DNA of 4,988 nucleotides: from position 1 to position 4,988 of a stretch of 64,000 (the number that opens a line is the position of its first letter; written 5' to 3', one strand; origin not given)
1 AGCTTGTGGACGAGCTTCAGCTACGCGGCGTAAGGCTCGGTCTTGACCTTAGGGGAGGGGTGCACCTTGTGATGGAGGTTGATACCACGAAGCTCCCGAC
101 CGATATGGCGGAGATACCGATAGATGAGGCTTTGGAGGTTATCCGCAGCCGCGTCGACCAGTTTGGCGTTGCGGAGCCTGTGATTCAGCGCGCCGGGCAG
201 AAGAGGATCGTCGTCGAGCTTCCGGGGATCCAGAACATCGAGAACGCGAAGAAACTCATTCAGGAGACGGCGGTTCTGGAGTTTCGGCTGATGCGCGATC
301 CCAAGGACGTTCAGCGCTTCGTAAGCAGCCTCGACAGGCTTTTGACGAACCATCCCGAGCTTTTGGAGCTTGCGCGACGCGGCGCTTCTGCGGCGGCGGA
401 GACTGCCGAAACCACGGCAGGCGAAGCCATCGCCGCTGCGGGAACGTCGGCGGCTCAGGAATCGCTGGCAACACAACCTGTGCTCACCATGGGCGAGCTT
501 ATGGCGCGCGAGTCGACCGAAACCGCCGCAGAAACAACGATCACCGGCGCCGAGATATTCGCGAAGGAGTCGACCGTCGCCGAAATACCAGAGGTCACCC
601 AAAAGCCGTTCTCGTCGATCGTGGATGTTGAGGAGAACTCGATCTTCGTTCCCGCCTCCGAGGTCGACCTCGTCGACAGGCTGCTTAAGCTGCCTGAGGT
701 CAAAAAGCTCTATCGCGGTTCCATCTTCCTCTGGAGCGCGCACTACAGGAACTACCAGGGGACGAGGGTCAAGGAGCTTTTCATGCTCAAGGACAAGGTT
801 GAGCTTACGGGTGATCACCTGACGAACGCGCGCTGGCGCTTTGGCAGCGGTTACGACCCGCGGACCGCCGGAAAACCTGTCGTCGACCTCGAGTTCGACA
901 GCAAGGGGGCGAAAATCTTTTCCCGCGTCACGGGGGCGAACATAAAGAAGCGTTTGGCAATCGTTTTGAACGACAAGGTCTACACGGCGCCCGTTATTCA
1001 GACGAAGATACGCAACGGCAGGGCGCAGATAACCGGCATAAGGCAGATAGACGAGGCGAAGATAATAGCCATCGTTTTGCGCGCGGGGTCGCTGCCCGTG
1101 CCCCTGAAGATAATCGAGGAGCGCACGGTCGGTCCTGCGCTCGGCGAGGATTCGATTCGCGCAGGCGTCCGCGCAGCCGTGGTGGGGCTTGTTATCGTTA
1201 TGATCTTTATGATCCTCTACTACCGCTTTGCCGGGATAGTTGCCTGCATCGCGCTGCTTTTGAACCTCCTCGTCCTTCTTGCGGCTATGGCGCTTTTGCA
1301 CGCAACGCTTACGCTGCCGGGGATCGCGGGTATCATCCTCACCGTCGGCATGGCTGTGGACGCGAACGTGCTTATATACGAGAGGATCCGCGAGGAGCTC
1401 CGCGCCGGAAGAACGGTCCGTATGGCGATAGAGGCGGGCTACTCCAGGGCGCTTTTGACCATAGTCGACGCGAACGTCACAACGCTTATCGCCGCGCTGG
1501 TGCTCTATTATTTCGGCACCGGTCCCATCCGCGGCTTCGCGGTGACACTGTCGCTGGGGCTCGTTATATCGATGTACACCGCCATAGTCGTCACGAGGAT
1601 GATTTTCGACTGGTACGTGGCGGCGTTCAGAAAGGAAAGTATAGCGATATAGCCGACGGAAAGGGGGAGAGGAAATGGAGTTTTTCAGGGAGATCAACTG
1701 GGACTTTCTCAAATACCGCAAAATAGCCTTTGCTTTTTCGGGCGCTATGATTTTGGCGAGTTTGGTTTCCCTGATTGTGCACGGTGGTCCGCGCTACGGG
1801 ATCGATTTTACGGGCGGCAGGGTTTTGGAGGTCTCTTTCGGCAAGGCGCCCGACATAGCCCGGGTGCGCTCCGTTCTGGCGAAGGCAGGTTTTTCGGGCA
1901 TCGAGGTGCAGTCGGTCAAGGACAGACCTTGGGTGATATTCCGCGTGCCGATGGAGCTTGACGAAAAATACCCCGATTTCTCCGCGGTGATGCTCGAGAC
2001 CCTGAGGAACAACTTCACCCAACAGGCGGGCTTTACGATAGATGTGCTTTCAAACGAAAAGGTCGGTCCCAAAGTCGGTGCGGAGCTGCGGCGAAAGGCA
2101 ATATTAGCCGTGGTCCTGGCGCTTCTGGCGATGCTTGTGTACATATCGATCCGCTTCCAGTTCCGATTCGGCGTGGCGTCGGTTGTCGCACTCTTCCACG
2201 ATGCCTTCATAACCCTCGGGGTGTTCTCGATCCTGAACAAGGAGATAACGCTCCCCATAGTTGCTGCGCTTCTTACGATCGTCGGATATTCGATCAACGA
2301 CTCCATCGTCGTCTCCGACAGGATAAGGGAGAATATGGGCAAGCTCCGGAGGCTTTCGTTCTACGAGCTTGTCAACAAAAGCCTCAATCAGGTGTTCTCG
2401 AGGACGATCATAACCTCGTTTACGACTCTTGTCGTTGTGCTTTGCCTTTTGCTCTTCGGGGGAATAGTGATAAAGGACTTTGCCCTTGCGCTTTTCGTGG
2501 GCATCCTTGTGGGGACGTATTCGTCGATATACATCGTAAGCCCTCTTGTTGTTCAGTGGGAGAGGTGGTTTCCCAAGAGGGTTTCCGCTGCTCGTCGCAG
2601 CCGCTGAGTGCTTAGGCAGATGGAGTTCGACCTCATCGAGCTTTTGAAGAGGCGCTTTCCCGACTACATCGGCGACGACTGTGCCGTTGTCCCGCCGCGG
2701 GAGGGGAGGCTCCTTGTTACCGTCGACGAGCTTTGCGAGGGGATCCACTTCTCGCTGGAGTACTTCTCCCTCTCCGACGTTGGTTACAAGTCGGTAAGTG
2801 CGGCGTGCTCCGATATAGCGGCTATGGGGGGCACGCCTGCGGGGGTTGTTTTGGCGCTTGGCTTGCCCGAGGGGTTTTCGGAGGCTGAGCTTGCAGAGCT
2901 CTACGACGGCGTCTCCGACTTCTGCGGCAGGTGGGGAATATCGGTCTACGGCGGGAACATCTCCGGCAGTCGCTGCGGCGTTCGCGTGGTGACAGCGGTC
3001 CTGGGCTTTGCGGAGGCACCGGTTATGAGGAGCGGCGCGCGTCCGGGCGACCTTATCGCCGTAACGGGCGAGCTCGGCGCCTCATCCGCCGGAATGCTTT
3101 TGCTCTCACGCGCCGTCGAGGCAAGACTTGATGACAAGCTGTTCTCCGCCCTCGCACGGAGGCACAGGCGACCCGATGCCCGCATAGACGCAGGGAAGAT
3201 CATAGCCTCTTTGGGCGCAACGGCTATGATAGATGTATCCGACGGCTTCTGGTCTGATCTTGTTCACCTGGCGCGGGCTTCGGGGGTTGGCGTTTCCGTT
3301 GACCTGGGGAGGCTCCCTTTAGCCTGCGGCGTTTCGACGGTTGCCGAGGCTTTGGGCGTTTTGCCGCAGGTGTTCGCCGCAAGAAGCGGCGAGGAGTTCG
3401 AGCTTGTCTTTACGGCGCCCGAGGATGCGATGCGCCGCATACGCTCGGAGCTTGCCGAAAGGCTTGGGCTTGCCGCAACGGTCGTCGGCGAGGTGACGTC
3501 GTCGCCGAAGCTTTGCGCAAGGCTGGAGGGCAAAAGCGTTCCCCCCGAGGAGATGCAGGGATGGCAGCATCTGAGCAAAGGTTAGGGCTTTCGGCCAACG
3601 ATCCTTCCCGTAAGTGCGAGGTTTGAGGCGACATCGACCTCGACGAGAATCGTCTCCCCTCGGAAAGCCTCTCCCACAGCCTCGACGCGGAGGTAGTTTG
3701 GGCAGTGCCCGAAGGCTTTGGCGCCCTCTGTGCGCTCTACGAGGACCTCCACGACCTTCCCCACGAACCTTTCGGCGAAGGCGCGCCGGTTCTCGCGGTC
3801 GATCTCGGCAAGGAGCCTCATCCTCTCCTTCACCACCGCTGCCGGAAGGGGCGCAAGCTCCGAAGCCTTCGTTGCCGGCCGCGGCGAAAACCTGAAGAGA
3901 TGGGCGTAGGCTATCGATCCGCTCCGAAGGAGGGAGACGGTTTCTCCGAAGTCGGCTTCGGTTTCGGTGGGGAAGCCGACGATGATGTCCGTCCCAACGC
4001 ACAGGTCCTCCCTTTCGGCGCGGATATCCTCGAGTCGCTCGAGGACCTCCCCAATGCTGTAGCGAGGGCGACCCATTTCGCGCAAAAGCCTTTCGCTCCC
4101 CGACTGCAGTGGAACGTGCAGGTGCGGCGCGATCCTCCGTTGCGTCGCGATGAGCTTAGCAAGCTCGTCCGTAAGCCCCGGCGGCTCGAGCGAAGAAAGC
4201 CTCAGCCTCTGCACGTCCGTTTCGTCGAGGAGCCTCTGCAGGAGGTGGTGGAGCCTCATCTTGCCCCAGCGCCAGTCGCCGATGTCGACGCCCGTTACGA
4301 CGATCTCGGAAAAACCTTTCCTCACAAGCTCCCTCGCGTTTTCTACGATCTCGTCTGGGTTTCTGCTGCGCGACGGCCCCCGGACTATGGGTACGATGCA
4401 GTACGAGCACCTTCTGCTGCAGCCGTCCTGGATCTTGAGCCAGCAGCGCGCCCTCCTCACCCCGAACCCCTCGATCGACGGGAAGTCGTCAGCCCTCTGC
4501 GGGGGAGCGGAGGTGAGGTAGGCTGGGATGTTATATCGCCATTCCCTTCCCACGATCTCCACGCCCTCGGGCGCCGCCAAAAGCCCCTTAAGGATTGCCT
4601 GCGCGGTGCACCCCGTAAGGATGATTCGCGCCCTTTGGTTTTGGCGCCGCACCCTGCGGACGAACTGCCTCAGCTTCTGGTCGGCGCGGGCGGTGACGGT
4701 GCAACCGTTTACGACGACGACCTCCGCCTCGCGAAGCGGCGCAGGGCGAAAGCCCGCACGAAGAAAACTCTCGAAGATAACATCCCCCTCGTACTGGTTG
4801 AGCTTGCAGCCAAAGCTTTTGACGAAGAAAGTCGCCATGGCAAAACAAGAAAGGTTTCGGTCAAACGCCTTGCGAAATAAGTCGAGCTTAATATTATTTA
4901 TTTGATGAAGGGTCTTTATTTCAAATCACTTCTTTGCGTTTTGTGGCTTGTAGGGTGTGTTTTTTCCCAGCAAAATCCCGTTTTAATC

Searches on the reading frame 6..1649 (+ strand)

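Call 14: search_protein_families(library=pfam, proteins=[window:6-1649:+], max_evalue=0.001)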
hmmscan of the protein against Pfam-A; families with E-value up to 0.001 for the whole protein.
window:6-1649:+ (548 aa): 6 families
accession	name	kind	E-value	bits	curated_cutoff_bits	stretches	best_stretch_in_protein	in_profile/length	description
PF22599.2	SecDF_P1_head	-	3.3e-32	111.2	27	1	256-365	10-114/114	SecDF, P1 head subdomain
PF21760.3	SecD_1st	-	5.4e-26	90.3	27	1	39-97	1-59/60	Protein translocase subunit SecDF, P1 domain, N-terminal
PF02355.23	SecD_SecF_C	-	3e-22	79.4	20.5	1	368-537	14-186/189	Protein export membrane protein SecD/SecF, C-terminal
PF07549.19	Sec_GG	-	1.6e-06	27.8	20.3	1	7-28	6-27/28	SecD/SecF GG Motif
PF00873.25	ACR_tran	-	1.2e-05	23.7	28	1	383-540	329-492/1021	AcrB/AcrD/AcrF family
PF03176.21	MMPL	-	0.001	18.6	20.5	1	389-526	147-291/333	MMPL family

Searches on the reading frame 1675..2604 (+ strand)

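Call 14: search_protein_families(library=pfam, proteins=[window:1675-2604:+], max_evalue=0.001)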
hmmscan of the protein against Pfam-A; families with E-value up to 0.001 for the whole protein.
window:1675-2604:+ (310 aa): 2 families
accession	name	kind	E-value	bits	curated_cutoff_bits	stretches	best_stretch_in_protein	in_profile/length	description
PF02355.23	SecD_SecF_C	-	1.5e-66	223.8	20.5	1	116-297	7-188/189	Protein export membrane protein SecD/SecF, C-terminal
PF07549.19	Sec_GG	-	5e-07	29.5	20.3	1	34-58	3-27/28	SecD/SecF GG Motif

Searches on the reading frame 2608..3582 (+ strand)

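Call 14: search_protein_families(library=pfam, proteins=[window:2608-3582:+], max_evalue=0.001)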
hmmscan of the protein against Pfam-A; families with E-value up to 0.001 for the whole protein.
window:2608-3582:+ (325 aa): 2 families
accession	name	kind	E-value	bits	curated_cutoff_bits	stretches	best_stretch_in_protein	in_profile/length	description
PF00586.29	AIRS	-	3.6e-22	79.3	24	1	22-134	1-111/112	AIR synthase related protein, N-terminal domain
PF02769.27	AIRS_C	-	8e-15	55.8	23.1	1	145-302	1-151/156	AIR synthase related protein, C-terminal domain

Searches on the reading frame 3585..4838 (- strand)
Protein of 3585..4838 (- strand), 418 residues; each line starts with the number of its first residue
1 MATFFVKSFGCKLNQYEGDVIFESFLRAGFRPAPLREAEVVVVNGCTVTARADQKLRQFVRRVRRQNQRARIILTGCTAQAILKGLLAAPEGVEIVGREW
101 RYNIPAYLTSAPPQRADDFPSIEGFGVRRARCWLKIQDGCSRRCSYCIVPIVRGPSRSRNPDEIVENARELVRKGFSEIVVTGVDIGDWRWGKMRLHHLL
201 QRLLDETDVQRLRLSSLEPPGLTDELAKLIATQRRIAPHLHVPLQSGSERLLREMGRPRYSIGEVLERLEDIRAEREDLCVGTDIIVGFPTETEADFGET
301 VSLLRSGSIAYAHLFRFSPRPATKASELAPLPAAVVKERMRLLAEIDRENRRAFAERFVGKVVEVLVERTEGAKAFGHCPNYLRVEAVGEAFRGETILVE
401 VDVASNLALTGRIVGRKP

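Call 14: search_protein_families(library=pfam, proteins=[window:3585-4838:-], max_evalue=0.001)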
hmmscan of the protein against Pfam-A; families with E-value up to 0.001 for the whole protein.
window:3585-4838:- (418 aa): 2 families
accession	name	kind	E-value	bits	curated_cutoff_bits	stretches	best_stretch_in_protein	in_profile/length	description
PF04055.27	Radical_SAM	-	9.7e-26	91.3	29.5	1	135-304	2-166/166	Radical SAM superfamily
PF00919.26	UPF0004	-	1.8e-19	70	27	1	4-95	2-95/98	Uncharacterized protein family UPF0004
